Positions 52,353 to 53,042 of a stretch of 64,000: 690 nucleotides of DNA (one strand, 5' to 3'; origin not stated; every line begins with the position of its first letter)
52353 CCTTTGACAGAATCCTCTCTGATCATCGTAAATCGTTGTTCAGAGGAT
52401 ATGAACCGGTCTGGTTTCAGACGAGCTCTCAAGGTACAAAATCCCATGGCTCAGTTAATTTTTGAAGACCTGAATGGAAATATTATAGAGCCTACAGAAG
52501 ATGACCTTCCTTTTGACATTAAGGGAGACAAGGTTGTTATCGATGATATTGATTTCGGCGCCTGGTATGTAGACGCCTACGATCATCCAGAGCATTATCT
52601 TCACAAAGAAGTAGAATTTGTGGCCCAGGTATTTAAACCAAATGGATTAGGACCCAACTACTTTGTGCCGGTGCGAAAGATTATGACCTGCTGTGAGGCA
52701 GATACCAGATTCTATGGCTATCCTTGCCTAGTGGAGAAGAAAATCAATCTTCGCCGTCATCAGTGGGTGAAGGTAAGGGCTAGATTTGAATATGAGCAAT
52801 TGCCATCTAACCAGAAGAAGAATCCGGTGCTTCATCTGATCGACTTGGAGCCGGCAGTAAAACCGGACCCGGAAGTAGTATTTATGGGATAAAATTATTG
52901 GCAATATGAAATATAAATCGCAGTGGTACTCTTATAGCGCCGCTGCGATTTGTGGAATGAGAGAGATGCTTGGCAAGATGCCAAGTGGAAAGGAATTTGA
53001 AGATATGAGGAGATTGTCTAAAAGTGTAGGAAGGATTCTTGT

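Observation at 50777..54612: Three-gene operon: His-rich CobW GTPase, a CobW-like/DUF1980-like fusion, and an NhaC-family transporter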

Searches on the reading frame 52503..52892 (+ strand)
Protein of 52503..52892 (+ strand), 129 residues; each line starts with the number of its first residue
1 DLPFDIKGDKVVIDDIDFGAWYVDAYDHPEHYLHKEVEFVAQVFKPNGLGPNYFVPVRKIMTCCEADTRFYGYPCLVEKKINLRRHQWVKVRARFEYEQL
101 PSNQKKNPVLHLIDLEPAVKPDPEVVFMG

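Call 48: search_dna_similar(query=window:52503-52892:+, collection=plasmids, mode=protein, max_evalue=0.01, max_rows=20)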
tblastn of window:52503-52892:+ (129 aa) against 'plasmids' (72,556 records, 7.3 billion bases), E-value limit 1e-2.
Records with a match: 16; places in all: 16; records where one place covers at least 80% of the query: 2.
Best place of each record, by identity: <60% 16.
By first word of the organism name: Priestia 14; Subdoligranulum 1; Vescimonas 1.
By predicted mobility (MOB-suite, as given by PLSDB): non-mobilizable 15; mobilizable 1.
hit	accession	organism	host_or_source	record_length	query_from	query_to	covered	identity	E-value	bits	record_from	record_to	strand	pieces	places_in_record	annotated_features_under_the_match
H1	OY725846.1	Subdoligranulum variabile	-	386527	21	127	83%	33.6%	2e-11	67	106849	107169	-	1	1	none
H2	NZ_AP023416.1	Vescimonas fastidiosa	Homo sapiens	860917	21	126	82%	34.0%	5e-11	66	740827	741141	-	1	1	GTP-binding protein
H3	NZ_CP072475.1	Priestia aryabhattai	mixed culture,soil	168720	30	127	76%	25.5%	5e-5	48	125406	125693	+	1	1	TIGR03943 family protein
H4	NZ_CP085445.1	Priestia megaterium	single cell,soil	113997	30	127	76%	25.5%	3e-4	46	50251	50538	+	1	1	TIGR03943 family protein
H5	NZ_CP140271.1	Priestia megaterium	Single cell,ginseng rhizosphere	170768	27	127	78%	24.8%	2e-5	50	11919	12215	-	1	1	TIGR03943 family protein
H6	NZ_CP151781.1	Priestia megaterium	whole organism,soil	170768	27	127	78%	24.8%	2e-5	50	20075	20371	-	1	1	TIGR03943 family protein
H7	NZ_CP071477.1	Priestia megaterium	whole organism,Hypersaline environment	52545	27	127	78%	23.8%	3e-4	46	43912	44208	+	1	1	TIGR03943 family protein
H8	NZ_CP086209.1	Priestia sp. J2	single cell,Peanut field soil,Peanut ...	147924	27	127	78%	23.8%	6e-4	45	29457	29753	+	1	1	TIGR03943 family protein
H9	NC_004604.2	Priestia megaterium QM B1551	-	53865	27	127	78%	22.8%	3e-3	43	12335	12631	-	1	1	TIGR03943 family protein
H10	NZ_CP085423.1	Priestia megaterium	single cell,soil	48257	27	127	78%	22.8%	4e-3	43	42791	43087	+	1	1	TIGR03943 family protein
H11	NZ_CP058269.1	Priestia megaterium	cell culture,potash salt dump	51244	27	127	78%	22.8%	4e-3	43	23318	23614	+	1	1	TIGR03943 family protein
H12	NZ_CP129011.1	Priestia aryabhattai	mixed culture,sea water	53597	27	127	78%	22.8%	4e-3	43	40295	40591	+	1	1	TIGR03943 family protein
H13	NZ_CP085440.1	Priestia megaterium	single cell,soil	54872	27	127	78%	22.8%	4e-3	43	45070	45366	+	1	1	TIGR03943 family protein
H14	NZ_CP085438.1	Priestia megaterium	single cell,soil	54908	27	127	78%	22.8%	4e-3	43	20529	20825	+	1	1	TIGR03943 family protein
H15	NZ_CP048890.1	Priestia megaterium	culture,agricultural soil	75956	27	127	78%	22.8%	4e-3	43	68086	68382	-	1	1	TIGR03943 family protein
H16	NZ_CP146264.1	Priestia megaterium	Nicotiana tabacum L.,Cell ...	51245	27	127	78%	22.8%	4e-3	43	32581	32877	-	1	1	TIGR03943 family protein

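Call 49: get_annotated_region(hit=H3, flank=5000)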
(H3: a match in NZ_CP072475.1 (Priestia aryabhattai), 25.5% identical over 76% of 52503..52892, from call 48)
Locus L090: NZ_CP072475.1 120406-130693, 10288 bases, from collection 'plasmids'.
description: Priestia aryabhattai strain LAD plasmid p-LAD2, complete sequence
organism: Priestia aryabhattai (NCBI taxid 412384)
taxonomy: Bacteria; Bacillota; Bacilli; Bacillales; Bacillaceae; Priestia; Priestia aryabhattai
host: -; source: mixed culture,soil; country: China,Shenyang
typing (MOB-suite, as given by PLSDB): mobilizable; replicon rep_cluster_385; relaxase MOBP
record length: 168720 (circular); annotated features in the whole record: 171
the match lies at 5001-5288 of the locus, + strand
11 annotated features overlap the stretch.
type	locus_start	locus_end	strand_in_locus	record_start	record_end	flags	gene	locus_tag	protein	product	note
CDS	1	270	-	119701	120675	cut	-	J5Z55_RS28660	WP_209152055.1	GTP-binding protein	-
CDS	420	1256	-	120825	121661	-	-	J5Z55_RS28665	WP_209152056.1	metal ABC transporter permease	GO:0055085 - transmembrane transport [Evidence IEA]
CDS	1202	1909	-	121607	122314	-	-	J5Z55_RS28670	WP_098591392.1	metal ABC transporter ATP-binding protein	-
CDS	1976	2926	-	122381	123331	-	-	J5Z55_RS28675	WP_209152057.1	metal ABC transporter substrate-binding protein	-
CDS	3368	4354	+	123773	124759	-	-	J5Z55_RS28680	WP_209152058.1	permease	-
CDS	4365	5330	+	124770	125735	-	-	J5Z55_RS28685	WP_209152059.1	TIGR03943 family protein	-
CDS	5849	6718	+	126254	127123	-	-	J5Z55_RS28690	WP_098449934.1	permease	-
CDS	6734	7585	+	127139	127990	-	-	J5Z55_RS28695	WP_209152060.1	TIGR03943 family protein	-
CDS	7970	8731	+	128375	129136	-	-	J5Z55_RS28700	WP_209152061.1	metal-binding protein ZinT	-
CDS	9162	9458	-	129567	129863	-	-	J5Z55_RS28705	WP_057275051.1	hypothetical protein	-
CDS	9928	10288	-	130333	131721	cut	-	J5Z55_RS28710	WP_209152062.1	catalase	-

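Call 50: get_annotated_region(hit=H2, flank=5000)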
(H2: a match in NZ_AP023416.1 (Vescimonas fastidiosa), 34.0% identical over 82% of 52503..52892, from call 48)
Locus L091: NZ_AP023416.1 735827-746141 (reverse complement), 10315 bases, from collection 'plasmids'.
description: Vescimonas fastidiosa strain MM35 plasmid pMM35_01
organism: Vescimonas fastidiosa (NCBI taxid 2714353)
taxonomy: Bacteria; Bacillota; Clostridia; Eubacteriales; Oscillospiraceae; Vescimonas; Vescimonas fastidiosa
host: -; source: Homo sapiens; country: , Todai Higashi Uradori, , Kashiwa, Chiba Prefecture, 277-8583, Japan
typing (MOB-suite, as given by PLSDB): non-mobilizable
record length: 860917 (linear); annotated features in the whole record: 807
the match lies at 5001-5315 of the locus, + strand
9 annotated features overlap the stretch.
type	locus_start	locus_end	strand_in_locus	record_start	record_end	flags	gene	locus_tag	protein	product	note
CDS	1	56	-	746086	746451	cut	-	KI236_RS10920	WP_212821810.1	YbaB/EbfC family nucleoid-associated protein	GO:0008150 - biological_process [Evidence IEA]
CDS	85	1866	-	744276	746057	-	dnaX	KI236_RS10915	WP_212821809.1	DNA polymerase III subunit gamma/tau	GO:0006260 - DNA replication [Evidence IEA]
CDS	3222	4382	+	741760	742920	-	-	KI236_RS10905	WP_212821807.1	CobW family GTP-binding protein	-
CDS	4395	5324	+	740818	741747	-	-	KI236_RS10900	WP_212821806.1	GTP-binding protein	-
CDS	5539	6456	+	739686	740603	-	-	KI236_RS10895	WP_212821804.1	DUF4340 domain-containing protein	-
CDS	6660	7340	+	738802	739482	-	-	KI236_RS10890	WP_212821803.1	response regulator transcription factor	GO:0000160 - phosphorelay signal transduction system [Evidence IEA]; GO:0006355 - regulation of DNA-templated ...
CDS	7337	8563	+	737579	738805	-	-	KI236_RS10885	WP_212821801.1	HAMP domain-containing sensor histidine kinase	GO:0007165 - signal transduction [Evidence IEA]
CDS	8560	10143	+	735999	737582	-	-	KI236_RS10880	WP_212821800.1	D-aminoacylase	-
CDS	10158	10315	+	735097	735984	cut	-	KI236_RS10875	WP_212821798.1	MBL fold metallo-hydrolase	-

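Call 58: search_protein_families(library=pfam, proteins=[L090:3368-4354:+, L090:4365-5330:+, L090:5849-6718:+, L090:6734-7585:+, L091:3222-4382:+, L091:4395-5324:+], max_evalue=0.001)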
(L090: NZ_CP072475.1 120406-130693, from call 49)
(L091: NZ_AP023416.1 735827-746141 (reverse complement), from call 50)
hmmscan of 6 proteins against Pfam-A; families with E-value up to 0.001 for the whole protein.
L090:3368-4354:+ (328 aa): 1 family
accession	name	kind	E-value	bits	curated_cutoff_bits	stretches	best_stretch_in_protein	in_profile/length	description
PF03773.19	ArsP_1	-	1.7e-71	241.3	32.3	1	40-324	2-293/294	Predicted permease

L090:4365-5330:+ (321 aa): 2 families
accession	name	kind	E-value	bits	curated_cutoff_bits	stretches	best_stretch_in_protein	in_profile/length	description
PF21537.2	DUF1980_C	-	3.3e-47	160.1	25.9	1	184-309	14-141/141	DUF1980 C-terminal domain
PF09323.15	DUF1980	-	3.6e-29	101.9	25.9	1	12-117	1-109/110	DUF1980 N-terminal domain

L090:5849-6718:+ (289 aa): 1 family
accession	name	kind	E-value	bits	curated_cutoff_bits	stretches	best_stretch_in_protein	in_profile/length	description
PF03773.19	ArsP_1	-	9.9e-75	251.8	32.3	1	5-287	2-292/294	Predicted permease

L090:6734-7585:+ (283 aa): 2 families
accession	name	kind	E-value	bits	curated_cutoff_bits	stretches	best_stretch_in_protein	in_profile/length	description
PF21537.2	DUF1980_C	-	1.3e-52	177.7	25.9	1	141-280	2-141/141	DUF1980 C-terminal domain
PF09323.15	DUF1980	-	5.2e-33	114.2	25.9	1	2-117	1-110/110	DUF1980 N-terminal domain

L091:3222-4382:+ (386 aa): 2 families
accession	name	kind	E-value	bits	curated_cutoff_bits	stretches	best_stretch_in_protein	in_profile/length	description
PF02492.25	cobW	-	3.8e-36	124.8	20.7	1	6-180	4-179/180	CobW/HypB/UreG, nucleotide-binding domain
PF07683.19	CobW_C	-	2.8e-07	30.7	22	1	300-384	1-90/94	Cobalamin synthesis protein cobW C-terminal domain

L091:4395-5324:+ (309 aa): 2 families
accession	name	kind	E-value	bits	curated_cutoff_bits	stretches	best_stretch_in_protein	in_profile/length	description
PF21537.2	DUF1980_C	-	9e-20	71.2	25.9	1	181-303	12-135/141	DUF1980 C-terminal domain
PF02492.25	cobW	-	9.4e-09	35.5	20.7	1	4-151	1-160/180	CobW/HypB/UreG, nucleotide-binding domain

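Call 88: find_homologous_proteins(query=L090:6734-7585:+, max_evalue=0.00001)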
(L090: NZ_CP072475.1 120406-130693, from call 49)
Query L090:6734-7585:+ (283 aa): 1244 proteins with E <= 0.00001 among 1442 candidates; the best 120 are listed.
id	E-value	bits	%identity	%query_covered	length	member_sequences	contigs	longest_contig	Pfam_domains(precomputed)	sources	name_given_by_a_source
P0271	1.9e-180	617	93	100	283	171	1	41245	PF21537.3,PF09323.16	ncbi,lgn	ncbi:TIGR03943 family protein [Priestia megaterium]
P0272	1.0e-158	545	82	100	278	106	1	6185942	PF21537.3,PF09323.16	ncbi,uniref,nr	ncbi:TIGR03943 family protein [Priestia megaterium]|uniref:TIGR03943 family putative permease subuni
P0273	1.2e-148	512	76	100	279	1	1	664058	PF21537.3,PF09323.16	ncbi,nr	ncbi:TIGR03943 family protein [Priestia megaterium]|nr:TIGR03943 family protein [Priestia megaterium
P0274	5.5e-135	468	72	100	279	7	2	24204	PF21537.3,PF09323.16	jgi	-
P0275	1.1e-134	467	69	100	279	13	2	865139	PF21537.3,PF09323.16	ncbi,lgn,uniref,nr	ncbi:TIGR03943 family putative permease subunit [Priestia flexa]|uniref:TIGR03943 family putative pe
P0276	7.2e-114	398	61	99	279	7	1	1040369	PF21537.3,PF09323.16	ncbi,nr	ncbi:putative membrane protein [Bacillus fengqiuensis]|nr:putative membrane protein [Bacillus fengqi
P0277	1.4e-112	394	61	100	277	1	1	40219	PF21537.3,PF09323.16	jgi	jgi:putative membrane protein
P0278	2.6e-108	380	58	99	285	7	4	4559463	PF21537.3,PF09323.16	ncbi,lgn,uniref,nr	ncbi:TIGR03943 family putative permease subunit [Priestia koreensis]|uniref:TIGR03943 family putativ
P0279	4.7e-107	376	57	99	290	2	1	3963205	PF21537.3,PF09323.16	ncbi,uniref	ncbi:TIGR03943 family putative permease subunit [Falsibacillus pallidus]|uniref:TIGR03943 family put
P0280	4.9e-107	376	58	99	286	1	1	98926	PF21537.3,PF09323.16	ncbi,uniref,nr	ncbi:TIGR03943 family putative permease subunit [Falsibacillus albus]|uniref:TIGR03943 family protei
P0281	4.1e-106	373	54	100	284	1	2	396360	PF21537.3,PF09323.16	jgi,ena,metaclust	metaclust:\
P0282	4.3e-106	373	58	99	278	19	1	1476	PF21537.3,PF09323.16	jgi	jgi:putative membrane protein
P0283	4.9e-106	373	56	99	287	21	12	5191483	PF21537.3,PF09323.16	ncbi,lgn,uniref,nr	ncbi:TIGR03943 family putative permease subunit [Priestia filamentosa]|uniref:TIGR03943 family putat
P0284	1.2e-105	371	57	100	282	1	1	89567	PF21537.3,PF09323.16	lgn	-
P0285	1.7e-105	371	59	99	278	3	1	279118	PF21537.3,PF09323.16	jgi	jgi:putative membrane protein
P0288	6.0e-105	369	57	100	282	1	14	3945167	PF21537.3,PF09323.16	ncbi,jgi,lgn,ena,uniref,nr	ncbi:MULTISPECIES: TIGR03943 family protein [Bacillaceae]|uniref:TIGR03943 family putative permease 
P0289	7.8e-105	369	55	100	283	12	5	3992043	PF21537.3,PF09323.16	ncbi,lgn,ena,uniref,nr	ncbi:TIGR03943 family putative permease subunit [Niallia taxi]|uniref:TIGR03943 family putative perm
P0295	2.0e-103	364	58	99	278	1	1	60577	PF21537.3,PF09323.16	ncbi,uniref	ncbi:TIGR03943 family protein [Neobacillus niacini]|uniref:TIGR03943 family putative permease subuni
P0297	5.3e-103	363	57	99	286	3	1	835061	PF21537.3,PF09323.16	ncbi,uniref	ncbi:TIGR03943 family putative permease subunit [Bacillus songklensis]|uniref:TIGR03943 family putat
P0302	3.8e-101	357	55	99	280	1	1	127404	PF21537.3,PF09323.16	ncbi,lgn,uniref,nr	ncbi:TIGR03943 family putative permease subunit [Bacillus sp. 03113]|uniref:TIGR03943 family putativ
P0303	6.9e-101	356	56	99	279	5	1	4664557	PF21537.3,PF09323.16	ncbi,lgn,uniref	ncbi:TIGR03943 family putative permease subunit [Peribacillus sp. B-H-3]|uniref:TIGR03943 family put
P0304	8.4e-101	355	55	99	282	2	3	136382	PF21537.3,PF09323.16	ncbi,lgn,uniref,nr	ncbi:TIGR03943 family putative permease subunit [Terrilactibacillus laevilacticus]|uniref:TIGR03943 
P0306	2.4e-100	354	57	99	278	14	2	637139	PF21537.3,PF09323.16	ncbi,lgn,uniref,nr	ncbi:TIGR03943 family putative permease subunit [Heyndrickxia oleronia]|uniref:TIGR03943 family puta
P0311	3.0e-99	350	55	99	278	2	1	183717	PF21537.3,PF09323.16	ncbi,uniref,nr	ncbi:TIGR03943 family protein [Peribacillus sp. SI8-4]|uniref:TIGR03943 family putative permease sub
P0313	8.7e-99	349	55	99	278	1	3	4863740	PF21537.3,PF09323.16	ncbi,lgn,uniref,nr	ncbi:TIGR03943 family protein [Peribacillus muralis]|uniref:TIGR03943 family putative permease subun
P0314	5.4e-98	346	55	99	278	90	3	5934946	PF21537.3,PF09323.16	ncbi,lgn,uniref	ncbi:TIGR03943 family putative permease subunit [Peribacillus simplex]|uniref:TIGR03943 family putat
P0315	1.0e-97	345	55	99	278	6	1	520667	PF21537.3,PF09323.16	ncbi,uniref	ncbi:TIGR03943 family putative permease subunit [Peribacillus muralis]|uniref:TIGR03943 family putat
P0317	4.2e-97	343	54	99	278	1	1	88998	PF21537.3,PF09323.16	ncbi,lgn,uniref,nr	ncbi:TIGR03943 family protein [Peribacillus butanolivorans]|uniref:TIGR03943 family putative permeas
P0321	3.0e-96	340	55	99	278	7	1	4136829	PF21537.3,PF09323.16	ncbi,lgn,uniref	ncbi:TIGR03943 family protein [Psychrobacillus sp. FSL H8-0483]|uniref:TIGR03943 family putative per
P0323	4.2e-96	340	53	100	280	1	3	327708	PF21537.3,PF09323.16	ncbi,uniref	ncbi:TIGR03943 family putative permease subunit [Niallia sp. 01092]|uniref:TIGR03943 family putative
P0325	5.0e-96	340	54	100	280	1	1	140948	PF21537.3,PF09323.16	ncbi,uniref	ncbi:TIGR03943 family putative permease subunit [Niallia sp. 03133]|uniref:TIGR03943 family putative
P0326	6.2e-96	339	50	98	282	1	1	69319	PF21537.3,PF09323.16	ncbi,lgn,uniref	ncbi:TIGR03943 family putative permease subunit [Niallia oryzisoli]|uniref:TIGR03943 family putative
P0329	1.0e-95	339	54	99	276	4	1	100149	PF21537.3,PF09323.16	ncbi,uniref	ncbi:TIGR03943 family putative permease subunit [Peribacillus sp. NPDC096540]|uniref:TIGR03943 famil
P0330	1.0e-95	339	53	99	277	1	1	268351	PF21537.3,PF09323.16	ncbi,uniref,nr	ncbi:TIGR03943 family putative permease subunit [Bacillus massiliglaciei]|uniref:TIGR03943 family pu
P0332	2.0e-95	338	52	100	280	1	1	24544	PF21537.3,PF09323.16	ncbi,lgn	ncbi:MAG: TIGR03943 family protein [Bacillus sp. (in: firmicutes)]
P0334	1.8e-94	335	53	99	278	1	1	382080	PF21537.3,PF09323.16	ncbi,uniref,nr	ncbi:TIGR03943 family protein [Peribacillus butanolivorans]|uniref:TIGR03943 family protein n=1 Tax=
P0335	2.0e-94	335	53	99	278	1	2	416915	PF21537.3,PF09323.16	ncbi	ncbi:TIGR03943 family putative permease subunit [Peribacillus butanolivorans]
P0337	2.3e-94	334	52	99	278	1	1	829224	PF21537.3,PF09323.16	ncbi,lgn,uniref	ncbi:TIGR03943 family putative permease subunit [Peribacillus butanolivorans]|uniref:TIGR03943 famil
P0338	3.4e-94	334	52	99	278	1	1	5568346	PF21537.3,PF09323.16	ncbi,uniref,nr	ncbi:TIGR03943 family putative permease subunit [Peribacillus butanolivorans]|uniref:TIGR03943 famil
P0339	4.7e-94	333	52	99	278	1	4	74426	PF21537.3,PF09323.16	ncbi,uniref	ncbi:TIGR03943 family putative permease subunit [Peribacillus butanolivorans]|uniref:TIGR03943 famil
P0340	4.9e-94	333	52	99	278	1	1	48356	PF21537.3,PF09323.16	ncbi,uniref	ncbi:TIGR03943 family putative permease subunit [Peribacillus butanolivorans]|uniref:TIGR03943 famil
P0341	5.5e-94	333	52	99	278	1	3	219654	PF21537.3,PF09323.16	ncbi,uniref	ncbi:TIGR03943 family putative permease subunit [Peribacillus butanolivorans]|uniref:TIGR03943 famil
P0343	6.2e-94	333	52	99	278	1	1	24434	PF21537.3,PF09323.16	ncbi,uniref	ncbi:TIGR03943 family putative permease subunit [Peribacillus butanolivorans]|uniref:TIGR03943 famil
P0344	7.5e-94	333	54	99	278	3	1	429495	PF21537.3,PF09323.16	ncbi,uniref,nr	ncbi:TIGR03943 family putative permease subunit [Lederbergia citri]|uniref:TIGR03943 family protein 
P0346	7.9e-94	333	52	99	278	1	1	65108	PF21537.3,PF09323.16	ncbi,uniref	ncbi:TIGR03943 family putative permease subunit [Peribacillus butanolivorans]|uniref:TIGR03943 famil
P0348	1.0e-93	332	50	99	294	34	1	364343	PF21537.3,PF09323.16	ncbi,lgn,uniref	ncbi:TIGR03943 family putative permease subunit [Bacillus rhizoplanae]|uniref:TIGR03943 family putat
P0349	1.2e-93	332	52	99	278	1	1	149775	PF21537.3,PF09323.16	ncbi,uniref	ncbi:TIGR03943 family putative permease subunit [Peribacillus butanolivorans]|uniref:TIGR03943 famil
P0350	1.7e-93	331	52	99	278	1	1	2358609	PF21537.3,PF09323.16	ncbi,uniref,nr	ncbi:TIGR03943 family protein [Peribacillus sp. TH16]|uniref:TIGR03943 family putative permease subu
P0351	1.8e-93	331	52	99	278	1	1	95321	PF21537.3,PF09323.16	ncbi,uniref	ncbi:TIGR03943 family protein [Peribacillus butanolivorans]|uniref:TIGR03943 family putative permeas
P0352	1.9e-93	331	52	99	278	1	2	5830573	PF21537.3,PF09323.16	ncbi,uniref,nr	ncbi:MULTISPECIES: TIGR03943 family putative permease subunit [unclassified Peribacillus]|uniref:TIG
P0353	2.1e-93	331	52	99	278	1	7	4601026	PF21537.3,PF09323.16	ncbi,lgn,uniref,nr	ncbi:TIGR03943 family putative permease subunit [Peribacillus butanolivorans]|uniref:TIGR03943 famil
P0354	2.7e-93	331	52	99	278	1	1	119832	PF21537.3,PF09323.16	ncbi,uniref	ncbi:TIGR03943 family putative permease subunit [Peribacillus butanolivorans]|uniref:TIGR03943 famil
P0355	3.1e-93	331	52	99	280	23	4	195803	PF21537.3,PF09323.16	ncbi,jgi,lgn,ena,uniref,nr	ncbi:TIGR03943 family putative permease subunit [Niallia circulans]|uniref:TIGR03943 family putative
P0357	6.3e-93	330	52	99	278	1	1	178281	PF21537.3,PF09323.16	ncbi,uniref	ncbi:TIGR03943 family putative permease subunit [Peribacillus butanolivorans]|uniref:TIGR03943 famil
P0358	7.5e-93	329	54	100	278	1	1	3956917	PF21537.3,PF09323.16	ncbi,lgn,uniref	ncbi:TIGR03943 family putative permease subunit [Psychrobacillus sp. L4]|uniref:TIGR03943 family put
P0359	8.8e-93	329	54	100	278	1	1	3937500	PF21537.3,PF09323.16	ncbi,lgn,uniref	ncbi:TIGR03943 family putative permease subunit [Psychrobacillus sp. L3]|uniref:TIGR03943 family put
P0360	9.3e-93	329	52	99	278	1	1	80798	PF21537.3,PF09323.16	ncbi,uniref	ncbi:TIGR03943 family putative permease subunit [Peribacillus butanolivorans]|uniref:TIGR03943 famil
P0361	1.1e-92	329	53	99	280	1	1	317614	PF21537.3,PF09323.16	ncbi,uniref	ncbi:TIGR03943 family putative permease subunit [Fictibacillus iocasae]|uniref:TIGR03943 family puta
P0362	1.4e-92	328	50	99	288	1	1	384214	PF21537.3,PF09323.16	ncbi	ncbi:TIGR03943 family putative permease subunit [Microbacteriaceae bacterium 4G12]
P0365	2.0e-92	328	54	100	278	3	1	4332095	PF21537.3,PF09323.16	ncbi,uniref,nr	ncbi:TIGR03943 family protein [Psychrobacillus glaciei]|uniref:TIGR03943 family protein n=1 Tax=Psyc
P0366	2.8e-92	327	51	99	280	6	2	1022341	PF21537.3,PF09323.16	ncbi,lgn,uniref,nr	ncbi:TIGR03943 family putative permease subunit [Neobacillus massiliamazoniensis]|uniref:EmrB/QacA f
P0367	2.9e-92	327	52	99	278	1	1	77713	PF21537.3,PF09323.16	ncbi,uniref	ncbi:TIGR03943 family putative permease subunit [Psychrobacillus sp. NPDC058041]|uniref:TIGR03943 fa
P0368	2.9e-92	327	53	100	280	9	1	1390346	PF21537.3,PF09323.16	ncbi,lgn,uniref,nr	ncbi:TIGR03943 family putative permease subunit [Fictibacillus terranigra]|uniref:TIGR03943 family p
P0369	3.2e-92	327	51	99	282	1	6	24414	PF21537.3,PF09323.16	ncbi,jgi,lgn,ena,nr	ncbi:MAG TPA: TIGR03943 family protein [Niallia sp.]|nr:TIGR03943 family protein [Niallia sp.]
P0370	7.1e-92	326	52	99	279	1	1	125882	PF21537.3,PF09323.16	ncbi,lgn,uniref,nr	ncbi:TIGR03943 family putative permease subunit [Sporosarcina limicola]|uniref:Membrane protein n=1 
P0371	8.1e-92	326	49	99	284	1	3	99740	PF21537.3,PF09323.16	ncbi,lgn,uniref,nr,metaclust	ncbi:TIGR03943 family putative permease subunit [Ectobacillus panaciterrae]|uniref:TIGR03943 family 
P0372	1.6e-91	325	51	100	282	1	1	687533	PF21537.3,PF09323.16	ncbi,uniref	ncbi:TIGR03943 family putative permease subunit [Neobacillus sp. SM06]|uniref:TIGR03943 family putat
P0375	7.1e-91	323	51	99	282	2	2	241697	PF21537.3,PF09323.16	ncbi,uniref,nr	ncbi:TIGR03943 family putative permease subunit [Sporolactobacillus kofuensis]|uniref:TIGR03943 fami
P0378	1.2e-90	322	50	99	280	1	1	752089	PF21537.3,PF09323.16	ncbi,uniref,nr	ncbi:TIGR03943 family putative permease subunit [Neobacillus ginsengisoli]|uniref:Membrane protein n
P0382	3.8e-90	320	51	100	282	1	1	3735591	PF21537.3,PF09323.16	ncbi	ncbi:TIGR03943 family putative permease subunit [Bacillota bacterium Lsc_1132]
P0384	4.3e-90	320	50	99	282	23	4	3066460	PF21537.3,PF09323.16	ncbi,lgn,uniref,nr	ncbi:TIGR03943 family putative permease subunit [Saccharococcus thermophilus]|uniref:Putative membra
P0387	6.8e-90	320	49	99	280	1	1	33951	PF21537.3,PF09323.16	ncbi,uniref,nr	ncbi:TIGR03943 family putative permease subunit [Peribacillus acanthi]|uniref:TIGR03943 family putat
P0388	6.9e-90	320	49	99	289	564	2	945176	PF21537.3,PF09323.16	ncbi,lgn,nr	ncbi:TIGR03943 family protein [Bacillus thuringiensis]|nr:TIGR03943 family protein [Bacillus thuring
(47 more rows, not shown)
